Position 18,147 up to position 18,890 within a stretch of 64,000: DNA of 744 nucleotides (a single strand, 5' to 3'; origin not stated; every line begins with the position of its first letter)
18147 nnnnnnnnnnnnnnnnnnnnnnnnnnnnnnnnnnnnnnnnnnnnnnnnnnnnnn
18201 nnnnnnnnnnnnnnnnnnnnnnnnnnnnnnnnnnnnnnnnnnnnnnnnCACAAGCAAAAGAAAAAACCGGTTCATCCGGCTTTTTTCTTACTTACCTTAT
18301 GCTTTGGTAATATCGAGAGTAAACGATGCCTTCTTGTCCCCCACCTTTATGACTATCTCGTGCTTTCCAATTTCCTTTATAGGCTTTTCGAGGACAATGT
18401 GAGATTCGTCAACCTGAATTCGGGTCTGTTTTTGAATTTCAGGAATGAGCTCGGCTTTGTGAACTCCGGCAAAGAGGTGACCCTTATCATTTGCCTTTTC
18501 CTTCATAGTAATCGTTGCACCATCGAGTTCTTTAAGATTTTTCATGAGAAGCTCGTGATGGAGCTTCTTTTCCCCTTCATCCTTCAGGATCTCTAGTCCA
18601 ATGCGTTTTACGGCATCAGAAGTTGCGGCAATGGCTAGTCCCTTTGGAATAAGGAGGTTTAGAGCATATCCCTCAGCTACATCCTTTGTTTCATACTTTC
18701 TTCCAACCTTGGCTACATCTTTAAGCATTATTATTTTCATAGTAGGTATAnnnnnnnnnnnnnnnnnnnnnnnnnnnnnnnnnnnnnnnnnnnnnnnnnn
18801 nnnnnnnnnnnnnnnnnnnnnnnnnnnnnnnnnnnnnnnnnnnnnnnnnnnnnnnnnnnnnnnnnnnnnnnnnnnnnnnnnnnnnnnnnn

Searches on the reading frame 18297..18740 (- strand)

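Call 64: search_protein_families(library=pfam, proteins=[window:18297-18740:-], max_evalue=0.0001)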
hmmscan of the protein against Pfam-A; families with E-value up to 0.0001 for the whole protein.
window:18297-18740:- (147 aa): 2 families
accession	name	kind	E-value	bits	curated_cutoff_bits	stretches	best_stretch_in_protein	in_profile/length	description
PF01281.25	Ribosomal_L9_N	-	1.7e-16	59.9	20.7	1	1-46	1-46/47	Ribosomal protein L9, N-terminal domain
PF03948.19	Ribosomal_L9_C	-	1.5e-13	51.5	23.2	1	70-142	8-82/86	Ribosomal protein L9, C-terminal domain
